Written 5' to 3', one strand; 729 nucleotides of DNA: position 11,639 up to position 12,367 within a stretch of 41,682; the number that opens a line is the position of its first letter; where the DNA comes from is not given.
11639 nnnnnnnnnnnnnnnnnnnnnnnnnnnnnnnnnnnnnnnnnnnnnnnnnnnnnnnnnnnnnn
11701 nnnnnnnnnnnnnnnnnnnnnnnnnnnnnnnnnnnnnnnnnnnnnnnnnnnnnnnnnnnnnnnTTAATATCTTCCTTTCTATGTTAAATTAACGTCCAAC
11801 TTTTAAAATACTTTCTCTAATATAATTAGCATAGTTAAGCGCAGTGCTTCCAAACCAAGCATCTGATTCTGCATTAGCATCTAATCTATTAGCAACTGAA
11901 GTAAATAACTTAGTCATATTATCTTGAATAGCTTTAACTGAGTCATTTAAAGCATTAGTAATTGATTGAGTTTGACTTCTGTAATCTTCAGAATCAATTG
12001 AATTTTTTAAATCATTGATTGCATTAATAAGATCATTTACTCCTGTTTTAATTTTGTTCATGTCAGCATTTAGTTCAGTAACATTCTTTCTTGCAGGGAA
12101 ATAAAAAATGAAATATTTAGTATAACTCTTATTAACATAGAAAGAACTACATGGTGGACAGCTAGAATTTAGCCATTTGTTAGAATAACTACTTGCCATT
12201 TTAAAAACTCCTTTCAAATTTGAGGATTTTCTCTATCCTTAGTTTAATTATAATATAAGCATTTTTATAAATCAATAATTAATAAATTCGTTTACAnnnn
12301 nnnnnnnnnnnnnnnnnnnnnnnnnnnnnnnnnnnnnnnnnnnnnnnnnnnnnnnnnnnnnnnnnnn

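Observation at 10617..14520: Operon of unrecognisable small helical proteins next to essC defines two paralogous families (A and B) that are also fused to larger proteins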

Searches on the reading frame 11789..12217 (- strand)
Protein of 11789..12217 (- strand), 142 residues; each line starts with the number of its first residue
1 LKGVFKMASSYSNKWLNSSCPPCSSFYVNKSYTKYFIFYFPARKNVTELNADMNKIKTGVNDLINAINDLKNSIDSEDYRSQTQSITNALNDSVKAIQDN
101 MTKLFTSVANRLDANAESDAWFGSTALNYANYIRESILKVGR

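Call 4: search_protein_families(library=pfam, proteins=[window:11789-12217:-], max_evalue=1)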
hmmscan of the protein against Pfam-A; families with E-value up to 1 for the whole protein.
window:11789-12217:- (142 aa): 21 families
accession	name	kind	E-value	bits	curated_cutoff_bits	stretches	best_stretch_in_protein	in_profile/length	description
PF14523.12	Syntaxin_2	-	0.00046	20.6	26.5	1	48-106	4-62/134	Syntaxin-like protein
PF22638.1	FlgK_D1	-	0.0044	17.1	28.6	1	49-117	8-76/233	Flagellar hook-associated protein FlgK helical domain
PF21689.3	TorS_sensor_domain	-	0.0078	16.2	27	1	60-119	37-96/275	Sensor protein TorS, sensor domain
PF04513.17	Baculo_PEP_C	-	0.0082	16.6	38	1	47-112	34-94/140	Baculovirus polyhedron envelope protein, PEP, C terminus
PF03792.18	PBC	-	0.0083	16.4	25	1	65-115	90-135/181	PBC domain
PF25524.1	RSLD_CPSF6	-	0.014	16.1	27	1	51-103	25-75/96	CPSF6-like, RSLD domain, N-terminal region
PF04108.17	ATG17_like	-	0.021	14.8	43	1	44-114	130-191/355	Autophagy protein ATG17-like domain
PF06103.16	DUF948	-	0.022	15.4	37.2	1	43-92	32-79/89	Bacterial protein of unknown function (DUF948)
PF12699.13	phiKZ_IP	-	0.022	14.4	27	1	45-113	309-364/387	phiKZ-like phage internal head proteins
PF12296.13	HsbA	-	0.04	14.8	33.5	1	48-99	3-55/121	Hydrophobic surface binding protein A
PF07889.17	DUF1664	-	0.064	13.7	34.6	0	43-76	86-119/124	Protein of unknown function (DUF1664)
PF17107.11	SesA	-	0.067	13.8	26.3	1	44-116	19-86/122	N-terminal domain on NACHT_NTPase and P-loop NTPases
PF05990.18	DUF900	-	0.067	13.1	20.5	1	33-75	50-92/232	Alpha/beta hydrolase of unknown function (DUF900)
PF10158.14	LOH1CR12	-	0.074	13.6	24.7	0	36-78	79-121/131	Tumour suppressor protein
PF12205.13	GIT1_C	-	0.092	13.5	25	1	47-101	28-75/110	G protein-coupled receptor kinase-interacting protein 1 C term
PF06013.18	WXG100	-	0.16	12.7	27.3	1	48-118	11-80/86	Proteins of 100 residues with WXG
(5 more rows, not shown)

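Call 13: search_protein_families(library=ncbifam, proteins=[window:11789-12217:-], max_evalue=1)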
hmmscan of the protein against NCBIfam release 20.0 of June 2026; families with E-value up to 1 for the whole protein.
window:11789-12217:- (142 aa): 10 families
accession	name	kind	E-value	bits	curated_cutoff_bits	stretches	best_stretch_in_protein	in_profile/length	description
NF051436.1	NheA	equivalog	0.00086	18.3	500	1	46-105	104-164/385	non-hemolytic enterotoxin subunit A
TIGR04527.1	mycoplas_twoTM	subfamily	0.0047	16.7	125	1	43-111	74-139/248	MG_279/MG_280 family protein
NF041034.1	Rad50_Sulf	equivalog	0.0052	14.7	1000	1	30-104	531-603/872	DNA double-strand break repair ATPase Rad50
TIGR00103.1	DNA_YbaB_EbfC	equivalog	0.0062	16.6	49.45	1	53-110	42-99/104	YbaB/EbfC family nucleoid-associated protein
NF000592.1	PRK00013.1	subfamily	0.026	13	397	1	59-138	413-493/524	chaperonin GroEL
NF051880.1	FlagAsmCDGMPTipF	equivalog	0.079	11.8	600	1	45-119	57-133/421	flagella assembly cyclic-di-GMP phosphodiesterase TipF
NF006052.0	PRK08199.1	subfamily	0.096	11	539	1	49-134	314-398/559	thiamine pyrophosphate protein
TIGR02833.1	spore_III_AB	equivalog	0.13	12.4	146.5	1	60-117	30-82/170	stage III sporulation protein SpoIIIAB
NF006281.0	PRK08452.1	equivalog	0.18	12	117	0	64-102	36-74/124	flagella length regulator FlaG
NF038218.1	IcmG_DotF_IVB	equivalog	0.62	9.7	200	0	43-86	137-182/266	type IVB secretion system protein IcmG/DotF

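Call 16: find_homologous_proteins(query=window:11789-12199:-, max_evalue=0.001)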
Query window:11789-12199:- (136 aa): 3 proteins with E <= 0.001 among 9 candidates.
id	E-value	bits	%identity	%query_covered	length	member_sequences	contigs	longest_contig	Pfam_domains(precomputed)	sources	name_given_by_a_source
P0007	3.9e-76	271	96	100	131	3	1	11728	-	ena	-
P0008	1.1e-57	211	75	98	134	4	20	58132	-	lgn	-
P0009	4.1e-48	180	67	97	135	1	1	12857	-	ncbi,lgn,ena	-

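Call 21: find_homologous_proteins(query=A1, max_evalue=0.01)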
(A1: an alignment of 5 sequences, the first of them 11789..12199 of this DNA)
Query A1 (5 sequences) (136 aa, profile of the alignment): 8 proteins with E <= 0.01 among 483 candidates.
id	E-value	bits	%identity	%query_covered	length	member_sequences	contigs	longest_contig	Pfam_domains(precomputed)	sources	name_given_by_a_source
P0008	1.2e-71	257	75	98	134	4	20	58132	-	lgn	-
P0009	2.1e-67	243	67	97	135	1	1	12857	-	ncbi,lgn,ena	-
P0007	2.9e-66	239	96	100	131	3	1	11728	-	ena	-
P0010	2.2e-52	195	59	99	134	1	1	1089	-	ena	-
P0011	2.2e-51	191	60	99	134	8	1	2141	-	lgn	-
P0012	1.5e-49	185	59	99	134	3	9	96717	-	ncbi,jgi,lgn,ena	-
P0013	1.7e-45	172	54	94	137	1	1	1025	-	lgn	-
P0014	8.8e-39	151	46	97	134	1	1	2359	-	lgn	-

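Call 22: find_encoding_contigs(protein=P0012, flank=10000, max_places=3)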
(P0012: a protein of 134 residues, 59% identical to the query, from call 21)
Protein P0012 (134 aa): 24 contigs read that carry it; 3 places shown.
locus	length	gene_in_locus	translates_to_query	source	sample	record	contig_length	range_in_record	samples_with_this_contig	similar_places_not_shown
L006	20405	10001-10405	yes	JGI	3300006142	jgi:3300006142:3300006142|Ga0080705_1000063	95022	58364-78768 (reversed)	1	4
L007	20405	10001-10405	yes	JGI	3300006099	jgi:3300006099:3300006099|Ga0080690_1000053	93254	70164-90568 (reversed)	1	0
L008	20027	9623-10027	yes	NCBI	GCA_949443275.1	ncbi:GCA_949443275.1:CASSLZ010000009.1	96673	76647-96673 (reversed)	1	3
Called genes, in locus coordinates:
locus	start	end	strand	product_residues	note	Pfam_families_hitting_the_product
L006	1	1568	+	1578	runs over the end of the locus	PF13884:Peptidase_S74 (weak)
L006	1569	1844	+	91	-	-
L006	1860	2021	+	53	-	-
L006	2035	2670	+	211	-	PF05257:CHAP, PF01476:LysM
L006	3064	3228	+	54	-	-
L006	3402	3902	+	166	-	PF13274:SocA_Panacea (weak)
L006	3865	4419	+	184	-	-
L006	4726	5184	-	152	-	PF16784:HNHc_6 (weak)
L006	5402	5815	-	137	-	-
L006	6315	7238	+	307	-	PF18936:DUF5684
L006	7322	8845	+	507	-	-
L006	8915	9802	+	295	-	-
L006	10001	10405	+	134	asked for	-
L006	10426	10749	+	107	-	-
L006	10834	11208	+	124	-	PF15346:ARGLU (weak)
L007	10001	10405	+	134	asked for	-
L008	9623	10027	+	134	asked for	-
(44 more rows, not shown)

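Call 27: search_solved_structures(query=A3, max_evalue=10, show_alignments=2)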
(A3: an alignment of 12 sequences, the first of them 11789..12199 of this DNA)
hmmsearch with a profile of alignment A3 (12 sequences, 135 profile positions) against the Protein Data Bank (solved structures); distinct sequences matched with E-value up to 10: 228 (the best 60 are shown).
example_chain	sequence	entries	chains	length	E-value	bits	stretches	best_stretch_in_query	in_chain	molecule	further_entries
6zrk_D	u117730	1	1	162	0.0015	21.8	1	36-110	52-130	Hemagglutinin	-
3eyj_B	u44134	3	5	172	0.0021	21.3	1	38-112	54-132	Hemagglutinin HA2 chain | Hemagglutinin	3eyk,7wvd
6v46_B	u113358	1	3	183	0.0022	21.3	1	37-110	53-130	Hemagglutinin HA2 chain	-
8gv6_B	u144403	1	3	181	0.0023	21.2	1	38-112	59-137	Hemagglutinin H14-HA2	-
6v48_B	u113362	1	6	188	0.0025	21.1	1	38-112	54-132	Hemagglutinin HA2 chain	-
6v44_B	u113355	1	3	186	0.0026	21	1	38-111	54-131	Hemagglutinin HA2 chain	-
5xl1_C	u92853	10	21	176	0.0029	20.9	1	38-111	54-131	Hemagglutinin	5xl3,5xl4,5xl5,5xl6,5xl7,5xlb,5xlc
1qu1_A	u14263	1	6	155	0.015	18.6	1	38-111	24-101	PROTEIN (INFLUENZA RECOMBINANT HA2 CHAIN)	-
1htm_B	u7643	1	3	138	0.015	18.6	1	38-111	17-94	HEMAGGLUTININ HA2 CHAIN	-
4zcj_B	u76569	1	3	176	0.016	18.5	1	38-111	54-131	Hemagglutinin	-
4uoa_B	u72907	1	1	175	0.017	18.4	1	38-111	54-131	HA2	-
4uo4_B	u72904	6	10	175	0.018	18.3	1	38-111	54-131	H3 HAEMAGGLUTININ HA2 CHAIN | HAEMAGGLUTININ HA2 | HA2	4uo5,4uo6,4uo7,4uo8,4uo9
4unw_B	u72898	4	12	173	0.019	18.3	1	38-111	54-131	H3 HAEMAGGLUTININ HA2 CHAIN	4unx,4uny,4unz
4fnk_B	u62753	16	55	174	0.019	18.2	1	38-111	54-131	Hemagglutinin HA2 chain | Hemagglutinin HA2 | Hemagglutinin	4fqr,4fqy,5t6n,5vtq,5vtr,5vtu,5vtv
6nhp_B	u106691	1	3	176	0.019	18.2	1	38-111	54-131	Hemagglutinin HA2 chain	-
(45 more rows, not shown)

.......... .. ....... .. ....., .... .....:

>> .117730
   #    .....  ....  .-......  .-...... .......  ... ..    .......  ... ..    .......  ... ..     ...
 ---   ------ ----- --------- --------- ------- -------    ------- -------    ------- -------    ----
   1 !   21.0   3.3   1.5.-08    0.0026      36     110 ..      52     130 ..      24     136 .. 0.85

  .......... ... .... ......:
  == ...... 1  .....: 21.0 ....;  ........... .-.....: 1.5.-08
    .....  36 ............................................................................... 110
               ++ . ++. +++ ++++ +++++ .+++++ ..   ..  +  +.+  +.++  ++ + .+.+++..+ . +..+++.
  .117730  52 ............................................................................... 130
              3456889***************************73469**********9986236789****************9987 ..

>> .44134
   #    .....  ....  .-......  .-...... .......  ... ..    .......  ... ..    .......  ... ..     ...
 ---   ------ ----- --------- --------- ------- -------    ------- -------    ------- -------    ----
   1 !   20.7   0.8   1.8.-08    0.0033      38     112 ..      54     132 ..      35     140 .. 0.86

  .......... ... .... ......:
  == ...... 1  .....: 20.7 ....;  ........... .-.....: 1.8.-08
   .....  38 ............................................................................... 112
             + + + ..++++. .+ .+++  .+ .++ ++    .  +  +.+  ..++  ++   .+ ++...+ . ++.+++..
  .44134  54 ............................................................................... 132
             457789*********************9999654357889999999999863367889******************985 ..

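Call 44: search_protein_representatives(alignment_id=A4)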
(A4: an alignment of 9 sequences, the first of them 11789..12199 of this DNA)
Query: 9 sequences, 134 profile positions. Proteins with E-value up to 0.001 (for the whole library): 20; up to 1e-10: 15; up to 1e-30: 9. The best 20 are listed.
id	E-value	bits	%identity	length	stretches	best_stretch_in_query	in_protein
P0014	2.2e-58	212.3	-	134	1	1-134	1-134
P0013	1.1e-56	206.8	-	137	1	2-133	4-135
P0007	9.9e-56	203.7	-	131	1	1-133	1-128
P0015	1.7e-44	167.4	-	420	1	4-132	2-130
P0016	1.7e-42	160.9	-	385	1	4-132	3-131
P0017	4.5e-41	156.3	-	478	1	3-132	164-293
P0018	3.1e-39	150.4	-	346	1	4-132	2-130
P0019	1.4e-38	148.2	-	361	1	4-132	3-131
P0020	4.9e-31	123.8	-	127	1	21-130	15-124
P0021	2.6e-21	92.3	-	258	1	68-132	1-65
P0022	1.2e-20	90.2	-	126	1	21-131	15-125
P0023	1.3e-20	90.1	-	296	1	24-132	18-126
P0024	6.3e-20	87.8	-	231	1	64-132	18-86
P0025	3.4e-18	82.2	-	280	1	24-132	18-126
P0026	2.1e-14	69.9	-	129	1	21-130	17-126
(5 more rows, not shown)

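Call 48: search_protein_families(library=pfam, proteins=[P0015, P0016, P0017, P0018, P0019, P0023, P0024, P0025, P0020, P0022], max_evalue=0.1)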
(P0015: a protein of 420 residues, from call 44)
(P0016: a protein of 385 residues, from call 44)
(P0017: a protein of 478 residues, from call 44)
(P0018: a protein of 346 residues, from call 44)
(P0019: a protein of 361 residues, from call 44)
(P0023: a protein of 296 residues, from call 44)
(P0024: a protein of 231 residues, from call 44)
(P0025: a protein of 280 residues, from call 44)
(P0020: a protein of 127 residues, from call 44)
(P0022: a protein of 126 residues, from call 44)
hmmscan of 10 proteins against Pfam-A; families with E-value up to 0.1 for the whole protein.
P0015 (420 aa): 0 families

P0016 (385 aa): 2 families
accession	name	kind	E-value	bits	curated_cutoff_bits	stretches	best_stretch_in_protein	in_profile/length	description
PF07486.17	Hydrolase_2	-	0.00019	22.5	27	1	287-362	3-71/100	Cell Wall Hydrolase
PF20663.3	COG4_N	-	0.01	16.4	27.3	1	52-79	58-85/107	Conserved oligomeric Golgi complex subunit 4, N-terminal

P0017 (478 aa): 2 families
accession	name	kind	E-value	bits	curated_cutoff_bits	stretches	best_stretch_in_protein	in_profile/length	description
PF01476.26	LysM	-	9.3e-05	22.7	20.9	1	8-50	1-40/43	LysM domain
PF07486.17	Hydrolase_2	-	0.00028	21.9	27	1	377-425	5-47/100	Cell Wall Hydrolase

P0018 (346 aa): 8 families
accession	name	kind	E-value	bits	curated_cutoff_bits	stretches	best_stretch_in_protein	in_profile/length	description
PF06810.17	Phage_scaffold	-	0.016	15.6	35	1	20-83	39-104/170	Phage capsid assembly scaffolding protein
PF04012.17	PspA_IM30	-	0.017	15.2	33.9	1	30-90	99-159/220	PspA/IM30 family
PF04977.20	DivIC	-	0.018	15.3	28.9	1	30-74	18-59/80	Septum formation initiator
PF16326.10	ABC_tran_CTD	-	0.02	15.5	32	1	45-85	10-53/69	ABC transporter C-terminal domain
PF05700.16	BCAS2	-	0.024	14.7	24.5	1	22-73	152-203/206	Breast carcinoma amplified sequence 2 (BCAS2)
PF16888.10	YwqH-like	-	0.042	14.5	33.7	1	26-68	71-113/123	YwqH-like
PF04513.17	Baculo_PEP_C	-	0.056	13.9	38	0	33-105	28-91/140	Baculovirus polyhedron envelope protein, PEP, C terminus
PF23203.1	KIF21A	-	0.059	13.5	28.5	1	22-73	55-107/161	KIF21A-like domain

P0019 (361 aa): 2 families
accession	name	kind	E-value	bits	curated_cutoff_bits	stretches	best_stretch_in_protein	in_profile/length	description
PF20663.3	COG4_N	-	0.043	14.3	27.3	0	52-82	58-90/107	Conserved oligomeric Golgi complex subunit 4, N-terminal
PF23100.1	DUF2096_N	-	0.059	14.2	26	0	29-83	36-90/96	DUF2096 N-terminal four-helical bundle domain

P0023 (296 aa): 8 families
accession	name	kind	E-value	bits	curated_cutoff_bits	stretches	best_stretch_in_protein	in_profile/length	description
PF07486.17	Hydrolase_2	-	0.0022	19.1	27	1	201-258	8-61/100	Cell Wall Hydrolase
PF08687.16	ASD2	-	0.004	17.3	26.4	1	31-100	76-145/289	Apx/Shroom domain ASD2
PF07820.17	TraC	-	0.029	15.2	27.7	0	75-104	4-33/88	TraC-like protein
PF04108.17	ATG17_like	-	0.031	14.2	43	1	28-101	119-190/355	Autophagy protein ATG17-like domain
PF08393.18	DHC_N2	-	0.037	13.4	31.9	1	28-106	129-207/403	Dynein heavy chain, N-terminal region 2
PF05549.16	Allexi_40kDa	-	0.065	13.2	26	0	23-103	68-148/271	Allexivirus 40kDa protein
PF06657.18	Cep57_MT_bd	-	0.093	13.6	31.3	0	42-93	18-72/77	Centrosome microtubule-binding domain of Cep57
PF10392.15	COG5_N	-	0.096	13.3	31.2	0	31-106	25-105/132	Conserved oligomeric Golgi complex subunit 5, N-terminal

P0024 (231 aa): 0 families

P0025 (280 aa): 5 families
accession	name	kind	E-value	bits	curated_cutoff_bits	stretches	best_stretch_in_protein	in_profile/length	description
PF08393.18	DHC_N2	-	0.0092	15.3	31.9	1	28-100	129-199/403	Dynein heavy chain, N-terminal region 2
PF08687.16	ASD2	-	0.013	15.6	26.4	1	31-97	76-142/289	Apx/Shroom domain ASD2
PF04108.17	ATG17_like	-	0.029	14.3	43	1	29-93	120-182/355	Autophagy protein ATG17-like domain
PF07820.17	TraC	-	0.047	14.5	27.7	0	75-105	4-34/88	TraC-like protein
PF06657.18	Cep57_MT_bd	-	0.078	13.9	31.3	0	42-93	18-72/77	Centrosome microtubule-binding domain of Cep57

P0020 (127 aa): 9 families
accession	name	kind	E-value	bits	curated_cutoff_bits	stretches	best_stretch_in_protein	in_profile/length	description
PF14523.12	Syntaxin_2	-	8.6e-05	23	26.5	1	36-97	4-65/134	Syntaxin-like protein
PF04513.17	Baculo_PEP_C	-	0.00064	20.2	38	1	33-102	14-89/140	Baculovirus polyhedron envelope protein, PEP, C terminus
PF04108.17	ATG17_like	-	0.0011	19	43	1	31-104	122-193/355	Autophagy protein ATG17-like domain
PF10392.15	COG5_N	-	0.0044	17.7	31.2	1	36-106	30-105/132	Conserved oligomeric Golgi complex subunit 5, N-terminal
PF08702.15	Fib_alpha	-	0.034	14.8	29.9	0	76-105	105-134/143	Fibrinogen alpha/beta chain family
PF11301.13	DUF3103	-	0.035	13.5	25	1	47-118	134-206/351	Protein of unknown function (DUF3103)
PF09177.16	STX6_10_61_N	-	0.045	14.7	29.4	0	38-115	11-79/99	Syntaxin 6/10/61, N-terminal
PF05791.16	Bacillus_HBL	-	0.045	14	29.1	1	32-94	105-169/177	Bacillus haemolytic enterotoxin (HBL)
PF06248.19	Zw10_N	-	0.083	13.9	26.3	0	65-100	21-55/93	Centromere/kinetochore Zw10 N-terminal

P0022 (126 aa): 3 families
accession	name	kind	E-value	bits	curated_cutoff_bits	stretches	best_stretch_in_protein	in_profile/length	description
PF04513.17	Baculo_PEP_C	-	0.02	15.4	38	1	34-102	15-89/140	Baculovirus polyhedron envelope protein, PEP, C terminus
PF16809.10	NleF_casp_inhib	-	0.031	14.8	24.1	0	21-55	24-58/145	NleF caspase inhibitor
PF02465.23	FliD_N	-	0.081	14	24.8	0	12-81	15-75/97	Flagellar hook-associated protein 2 N-terminus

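Call 50: predict_structure(alignment_id=A4)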
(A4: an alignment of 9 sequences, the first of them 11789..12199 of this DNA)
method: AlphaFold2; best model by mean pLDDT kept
length: 136 residues; sequences in the alignment: 9
mean_pLDDT: 72.5   pTM: 0.56
mean pLDDT of the five models: 72.5, 70.5, 69.9, 68.5, 64.8
residues with pLDDT >= 90: 13; 70-90: 79; 50-70: 11; < 50: 33
segments of 3 or more residues with pLDDT < 50: 1-32
pLDDT, mean of each block of 10 residues (from residue 1): 36 41 45 62 83 89 85 90 90 84 81 73 85 69
secondary structure, 60 per line:
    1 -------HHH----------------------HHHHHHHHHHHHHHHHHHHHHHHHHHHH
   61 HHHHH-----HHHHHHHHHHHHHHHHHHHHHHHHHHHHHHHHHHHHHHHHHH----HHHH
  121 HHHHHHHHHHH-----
elements in order: H33-65 H71-112 H117-131

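Call 52: find_encoding_contigs(protein=P0023, flank=10000, max_places=3)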
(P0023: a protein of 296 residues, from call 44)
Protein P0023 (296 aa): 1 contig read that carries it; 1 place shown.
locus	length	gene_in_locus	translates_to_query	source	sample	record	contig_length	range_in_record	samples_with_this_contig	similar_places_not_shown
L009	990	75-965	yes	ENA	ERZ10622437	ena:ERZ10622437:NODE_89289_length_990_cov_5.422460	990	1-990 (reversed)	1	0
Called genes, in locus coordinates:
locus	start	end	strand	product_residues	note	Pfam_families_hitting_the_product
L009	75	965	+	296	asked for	-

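Call 53: fold_search(model_id=the predicted structure, library=pdb)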
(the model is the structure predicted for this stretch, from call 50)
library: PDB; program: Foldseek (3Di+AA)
matches with E <= 10: 61; with E <= 0.001: 0
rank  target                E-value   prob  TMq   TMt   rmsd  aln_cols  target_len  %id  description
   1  8u5w_A                2.5e+00  0.72  0.39  0.68   2.1        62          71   16  De novo designed pentameric helical bundle protein (released 2024-09-25)
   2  9n22_K                2.6e+00  0.33  0.41  0.29   5.4       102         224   13  Y20S (Sec18-Sec17-Sec9-Sso1-Snc1) EDTA - Class 2 (released 2025-10-01)
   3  6fnb_B                2.8e+00  0.41  0.39  0.24  13.6       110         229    6  Mono- and bivalent 14-3-3 inhibitors for characterizing supramolecular lysine-PEG interactions in proteins (released 2018-07-04)
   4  7q83_B                3.0e+00  0.28  0.41  0.37   5.2       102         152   17  Crystal structure of S. cerevisiae Sso2 in complex with the pleckstrin homology domain of Sec3 (released 2022-08-31)
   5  6xns_D                3.1e+00  0.21  0.42  0.21   5.2       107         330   12  C3_crown-05 (released 2020-12-23)
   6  8zah_A                3.1e+00  0.11  0.34  0.21  15.8       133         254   17  Crystal structure of the channel protein CorA from Campylobacter jejuni (released 2024-06-19)
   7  4ilo_A                3.6e+00  0.16  0.33  0.19  17.2       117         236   15  2.12A resolution structure of CT398 from Chlamydia trachomatis (released 2014-01-01)
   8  6egc                  3.8e+00  0.18  0.39  0.37  13.7       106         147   10  Single-chain version of 2L4HC2_23 (PDB 5J0K) (released 2019-05-29)
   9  4lws_A                4.3e+00  0.16  0.37  0.48  11.5       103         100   16  EsxA : EsxB (SeMet) hetero-dimer from Thermomonospora curvata (released 2015-02-04)
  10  8cih_A                4.3e+00  0.04  0.22  0.17  12.9       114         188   11  Structure of FL CINP (released 2024-02-21)
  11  6gzc_D                4.5e+00  0.47  0.36  0.60   6.6        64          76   19  heterotetrameric katanin p60:p80 complex (released 2019-08-07)
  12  6xns_B                4.5e+00  0.15  0.41  0.21   5.1       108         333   13  C3_crown-05 (released 2020-12-23)
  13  8a3k                  4.5e+00  0.14  0.33  0.35  18.5       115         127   10  X-ray crystal structure of a de novo designed single-chain antiparallel 4-helix coiled-coil bundle, sc-apCC-4 (released 2022-10-05)
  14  9o9d_A                4.8e+00  0.20  0.36  0.11   4.1        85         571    9  Transporter associated with antigen processing (TAP) EQ mutant bound to the viral protein bUL49.5 in the outward-facin (released 2025-09-10)
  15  6zff_B                4.8e+00  0.14  0.40  0.43  10.9       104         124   16  Pyrococcus furiosus Rad50 coiled coils in rod configuration (released 2020-07-08)
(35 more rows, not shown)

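Call 56: search_protein_families(library=pfam, alignment_id=A8, max_evalue=10)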
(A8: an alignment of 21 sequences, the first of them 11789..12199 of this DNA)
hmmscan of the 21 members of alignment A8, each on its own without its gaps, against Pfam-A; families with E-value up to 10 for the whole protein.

A. member 1, window:11789-12199:- (136 aa): 23 families
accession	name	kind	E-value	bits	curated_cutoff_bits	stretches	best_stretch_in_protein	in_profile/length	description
PF14523.12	Syntaxin_2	-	0.00042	20.7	26.5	1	42-100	4-62/134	Syntaxin-like protein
PF22638.1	FlgK_D1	-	0.004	17.2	28.6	1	43-111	8-76/233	Flagellar hook-associated protein FlgK helical domain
PF21689.3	TorS_sensor_domain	-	0.0071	16.3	27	1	54-113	37-96/275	Sensor protein TorS, sensor domain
PF04513.17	Baculo_PEP_C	-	0.0074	16.8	38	1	41-106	34-94/140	Baculovirus polyhedron envelope protein, PEP, C terminus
PF03792.18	PBC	-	0.0076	16.5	25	1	59-109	90-135/181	PBC domain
PF25524.1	RSLD_CPSF6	-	0.013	16.2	27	1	45-97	25-75/96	CPSF6-like, RSLD domain, N-terminal region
PF04108.17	ATG17_like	-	0.018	14.9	43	1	38-108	130-191/355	Autophagy protein ATG17-like domain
PF06103.16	DUF948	-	0.019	15.6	37.2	1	37-86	32-79/89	Bacterial protein of unknown function (DUF948)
PF12699.13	phiKZ_IP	-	0.02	14.6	27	1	39-107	309-364/387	phiKZ-like phage internal head proteins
PF12296.13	HsbA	-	0.036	15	33.5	1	42-93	3-55/121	Hydrophobic surface binding protein A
PF07889.17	DUF1664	-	0.053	14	34.6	1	37-70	86-119/124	Protein of unknown function (DUF1664)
PF17107.11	SesA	-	0.06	13.9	26.3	1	38-110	19-86/122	N-terminal domain on NACHT_NTPase and P-loop NTPases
PF05990.18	DUF900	-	0.063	13.2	20.5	1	27-69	50-92/232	Alpha/beta hydrolase of unknown function (DUF900)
PF10158.14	LOH1CR12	-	0.065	13.7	24.7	1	30-72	79-121/131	Tumour suppressor protein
PF12205.13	GIT1_C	-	0.085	13.6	25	1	41-95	28-75/110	G protein-coupled receptor kinase-interacting protein 1 C term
PF06013.18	WXG100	-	0.14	12.9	27.3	1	42-111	11-79/86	Proteins of 100 residues with WXG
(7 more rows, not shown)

B. families by the number of members that match (of 21 scanned): 117 families (the first 25 are shown)
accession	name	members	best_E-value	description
PF04513.17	Baculo_PEP_C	11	0.00064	Baculovirus polyhedron envelope protein, PEP, C terminus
PF04108.17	ATG17_like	9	6.1e-05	Autophagy protein ATG17-like domain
PF14523.12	Syntaxin_2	9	8.6e-05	Syntaxin-like protein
PF07889.17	DUF1664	9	0.029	Protein of unknown function (DUF1664)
PF08702.15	Fib_alpha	8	0.0013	Fibrinogen alpha/beta chain family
PF12296.13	HsbA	6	0.0051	Hydrophobic surface binding protein A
PF20663.3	COG4_N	6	0.01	Conserved oligomeric Golgi complex subunit 4, N-terminal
PF05549.16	Allexi_40kDa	5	0.0026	Allexivirus 40kDa protein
PF06810.17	Phage_scaffold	5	0.003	Phage capsid assembly scaffolding protein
PF12699.13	phiKZ_IP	4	0.00015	phiKZ-like phage internal head proteins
PF04344.18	CheZ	4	0.0014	Chemotaxis phosphatase, CheZ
PF10392.15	COG5_N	4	0.0044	Conserved oligomeric Golgi complex subunit 5, N-terminal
PF16740.10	SKA2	4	0.01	Spindle and kinetochore-associated protein 2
PF05761.20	5_nucleotid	4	0.013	5' nucleotidase family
PF04977.20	DivIC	4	0.018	Septum formation initiator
PF06013.18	WXG100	3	0.06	Proteins of 100 residues with WXG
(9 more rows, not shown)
